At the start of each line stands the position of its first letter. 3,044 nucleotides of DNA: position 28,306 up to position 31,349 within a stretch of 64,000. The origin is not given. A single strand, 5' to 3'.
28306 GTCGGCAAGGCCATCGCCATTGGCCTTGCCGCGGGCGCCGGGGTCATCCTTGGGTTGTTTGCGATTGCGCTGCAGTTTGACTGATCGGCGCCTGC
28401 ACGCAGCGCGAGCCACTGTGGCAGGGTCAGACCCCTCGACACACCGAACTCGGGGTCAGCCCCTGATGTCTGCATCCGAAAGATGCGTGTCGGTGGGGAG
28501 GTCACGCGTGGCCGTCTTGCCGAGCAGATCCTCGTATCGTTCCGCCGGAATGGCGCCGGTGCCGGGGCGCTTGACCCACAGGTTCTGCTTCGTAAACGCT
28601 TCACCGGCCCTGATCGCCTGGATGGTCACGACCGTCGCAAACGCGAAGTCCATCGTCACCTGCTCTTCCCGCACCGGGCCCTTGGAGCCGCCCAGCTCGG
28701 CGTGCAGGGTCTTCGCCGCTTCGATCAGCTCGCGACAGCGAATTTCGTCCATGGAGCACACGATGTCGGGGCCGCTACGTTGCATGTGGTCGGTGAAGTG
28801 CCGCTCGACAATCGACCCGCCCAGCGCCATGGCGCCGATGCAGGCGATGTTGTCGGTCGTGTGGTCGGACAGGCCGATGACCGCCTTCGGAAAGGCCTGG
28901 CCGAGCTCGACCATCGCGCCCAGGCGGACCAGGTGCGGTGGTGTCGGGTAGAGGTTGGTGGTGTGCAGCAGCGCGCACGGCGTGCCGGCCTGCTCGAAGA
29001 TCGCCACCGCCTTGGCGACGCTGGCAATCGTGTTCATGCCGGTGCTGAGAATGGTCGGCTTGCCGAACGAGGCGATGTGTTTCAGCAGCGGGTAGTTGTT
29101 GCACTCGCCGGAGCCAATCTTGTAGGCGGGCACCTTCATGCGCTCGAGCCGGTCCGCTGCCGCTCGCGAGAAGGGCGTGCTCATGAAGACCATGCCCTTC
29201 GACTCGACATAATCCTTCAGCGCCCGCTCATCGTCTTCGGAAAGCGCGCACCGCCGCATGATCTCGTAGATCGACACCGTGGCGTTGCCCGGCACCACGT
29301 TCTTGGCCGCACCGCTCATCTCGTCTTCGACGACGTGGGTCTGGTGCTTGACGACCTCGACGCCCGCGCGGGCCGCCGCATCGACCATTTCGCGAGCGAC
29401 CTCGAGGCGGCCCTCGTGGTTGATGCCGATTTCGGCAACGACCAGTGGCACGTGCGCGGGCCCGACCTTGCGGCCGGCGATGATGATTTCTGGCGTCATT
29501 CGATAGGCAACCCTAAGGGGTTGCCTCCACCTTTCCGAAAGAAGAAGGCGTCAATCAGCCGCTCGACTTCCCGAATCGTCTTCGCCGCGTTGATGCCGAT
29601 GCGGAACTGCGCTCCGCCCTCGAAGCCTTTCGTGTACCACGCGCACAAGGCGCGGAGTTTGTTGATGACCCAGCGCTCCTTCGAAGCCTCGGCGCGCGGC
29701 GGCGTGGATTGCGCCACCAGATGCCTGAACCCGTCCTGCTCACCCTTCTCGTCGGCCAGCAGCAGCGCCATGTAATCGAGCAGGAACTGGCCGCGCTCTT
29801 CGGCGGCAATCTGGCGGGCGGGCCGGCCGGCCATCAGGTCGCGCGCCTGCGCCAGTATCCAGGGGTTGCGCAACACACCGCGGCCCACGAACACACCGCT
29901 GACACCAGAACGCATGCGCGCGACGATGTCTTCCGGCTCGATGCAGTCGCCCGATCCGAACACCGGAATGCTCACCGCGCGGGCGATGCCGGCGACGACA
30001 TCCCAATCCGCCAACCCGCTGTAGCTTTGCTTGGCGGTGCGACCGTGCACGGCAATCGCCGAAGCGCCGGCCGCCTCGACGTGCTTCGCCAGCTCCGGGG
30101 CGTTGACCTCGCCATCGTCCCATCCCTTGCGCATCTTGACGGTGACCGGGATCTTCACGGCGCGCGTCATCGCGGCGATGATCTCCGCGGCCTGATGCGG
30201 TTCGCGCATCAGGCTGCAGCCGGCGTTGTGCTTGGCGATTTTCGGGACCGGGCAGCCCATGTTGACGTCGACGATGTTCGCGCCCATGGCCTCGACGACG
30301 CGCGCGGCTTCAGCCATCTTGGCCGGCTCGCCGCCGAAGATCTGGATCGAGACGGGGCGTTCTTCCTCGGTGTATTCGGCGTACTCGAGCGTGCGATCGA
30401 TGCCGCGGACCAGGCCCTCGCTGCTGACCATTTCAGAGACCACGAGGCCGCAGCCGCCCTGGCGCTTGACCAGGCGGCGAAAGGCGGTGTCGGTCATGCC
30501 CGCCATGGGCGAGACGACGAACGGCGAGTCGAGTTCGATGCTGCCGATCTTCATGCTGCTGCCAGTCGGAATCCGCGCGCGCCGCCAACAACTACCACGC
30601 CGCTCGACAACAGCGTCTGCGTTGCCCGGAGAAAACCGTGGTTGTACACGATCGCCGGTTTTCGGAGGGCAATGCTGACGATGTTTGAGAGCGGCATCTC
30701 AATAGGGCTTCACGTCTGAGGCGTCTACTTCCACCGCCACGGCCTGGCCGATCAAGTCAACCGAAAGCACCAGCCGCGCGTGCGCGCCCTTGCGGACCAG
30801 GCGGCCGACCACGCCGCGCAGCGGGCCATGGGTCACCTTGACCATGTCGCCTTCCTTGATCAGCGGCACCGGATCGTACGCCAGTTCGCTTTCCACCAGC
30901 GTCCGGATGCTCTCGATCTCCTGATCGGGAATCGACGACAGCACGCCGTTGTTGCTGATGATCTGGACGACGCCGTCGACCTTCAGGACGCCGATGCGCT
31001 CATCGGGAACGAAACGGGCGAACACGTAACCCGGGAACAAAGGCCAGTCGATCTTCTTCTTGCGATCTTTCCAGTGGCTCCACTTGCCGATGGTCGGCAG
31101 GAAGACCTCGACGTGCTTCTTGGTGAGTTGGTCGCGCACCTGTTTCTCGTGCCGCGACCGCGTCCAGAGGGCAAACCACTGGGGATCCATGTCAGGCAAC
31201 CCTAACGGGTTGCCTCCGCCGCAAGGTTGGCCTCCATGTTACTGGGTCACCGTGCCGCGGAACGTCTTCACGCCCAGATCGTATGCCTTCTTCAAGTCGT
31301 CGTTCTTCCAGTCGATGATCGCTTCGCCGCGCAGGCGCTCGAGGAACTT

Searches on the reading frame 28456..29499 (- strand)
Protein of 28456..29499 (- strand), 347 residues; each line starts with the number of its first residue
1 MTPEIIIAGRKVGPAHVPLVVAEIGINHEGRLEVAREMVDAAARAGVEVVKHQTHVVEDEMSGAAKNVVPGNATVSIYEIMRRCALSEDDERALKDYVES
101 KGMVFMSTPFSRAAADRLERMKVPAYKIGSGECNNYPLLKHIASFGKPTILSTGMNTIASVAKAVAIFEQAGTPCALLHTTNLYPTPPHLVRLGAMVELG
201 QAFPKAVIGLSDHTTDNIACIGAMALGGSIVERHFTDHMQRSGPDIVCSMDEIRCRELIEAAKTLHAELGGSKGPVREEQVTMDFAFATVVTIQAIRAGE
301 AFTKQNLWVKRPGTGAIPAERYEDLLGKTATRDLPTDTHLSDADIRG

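Call 14: search_protein_families(library=pfam, proteins=[window:28456-29499:-])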
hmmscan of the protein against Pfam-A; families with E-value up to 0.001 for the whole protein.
window:28456-29499:- (347 aa): 2 families
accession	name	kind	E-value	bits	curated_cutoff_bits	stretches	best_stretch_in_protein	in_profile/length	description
PF03102.20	NeuB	-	9.7e-68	228.6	22.1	1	38-272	1-239/241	NeuB family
PF08666.17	SAF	-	1.1e-11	45.5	21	1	290-346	4-63/63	SAF domain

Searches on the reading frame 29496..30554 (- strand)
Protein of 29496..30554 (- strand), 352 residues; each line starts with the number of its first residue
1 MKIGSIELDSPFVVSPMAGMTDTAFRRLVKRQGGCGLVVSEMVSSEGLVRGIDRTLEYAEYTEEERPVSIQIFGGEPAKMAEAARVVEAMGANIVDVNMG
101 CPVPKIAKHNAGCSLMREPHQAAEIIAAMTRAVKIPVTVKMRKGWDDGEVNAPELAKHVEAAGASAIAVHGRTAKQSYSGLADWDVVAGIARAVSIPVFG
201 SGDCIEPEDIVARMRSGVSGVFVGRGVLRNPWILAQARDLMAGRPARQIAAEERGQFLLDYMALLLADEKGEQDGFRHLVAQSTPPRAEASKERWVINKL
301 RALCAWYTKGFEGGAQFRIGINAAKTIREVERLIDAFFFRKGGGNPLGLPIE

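Call 14: search_protein_families(library=pfam, proteins=[window:29496-30554:-])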
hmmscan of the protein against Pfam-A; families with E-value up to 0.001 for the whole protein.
window:29496-30554:- (352 aa): 5 families
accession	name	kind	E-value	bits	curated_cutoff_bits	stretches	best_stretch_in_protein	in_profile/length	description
PF01207.24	Dus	-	6.3e-79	265.7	20.4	1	14-285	2-274/311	Dihydrouridine synthase (Dus)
PF00977.27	His_biosynth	-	1.9e-05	24.7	23.6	1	138-225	134-220/228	Histidine biosynthesis protein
PF03060.21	NMO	-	0.00018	21.4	28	1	11-225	12-223/331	Nitronate monooxygenase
PF01180.27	DHO_dh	-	0.00065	19.4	27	0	51-141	75-164/291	Dihydroorotate dehydrogenase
PF01070.24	FMN_dh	-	0.00066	19.2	24.9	0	118-228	202-306/350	FMN-dependent dehydrogenase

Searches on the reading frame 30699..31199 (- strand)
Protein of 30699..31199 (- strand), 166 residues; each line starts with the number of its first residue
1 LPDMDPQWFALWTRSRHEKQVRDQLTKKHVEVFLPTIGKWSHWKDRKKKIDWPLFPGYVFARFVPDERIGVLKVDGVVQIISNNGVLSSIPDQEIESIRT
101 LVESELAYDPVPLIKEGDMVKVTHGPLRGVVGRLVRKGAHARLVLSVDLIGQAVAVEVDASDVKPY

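Call 14: search_protein_families(library=pfam, proteins=[window:30699-31199:-])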
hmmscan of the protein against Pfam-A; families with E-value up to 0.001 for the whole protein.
window:30699-31199:- (166 aa): 1 family
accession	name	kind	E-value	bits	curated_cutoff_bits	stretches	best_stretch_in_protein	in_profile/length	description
PF02357.24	NusG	-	6.2e-20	72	22.2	1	7-99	2-93/93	Transcription termination factor nusG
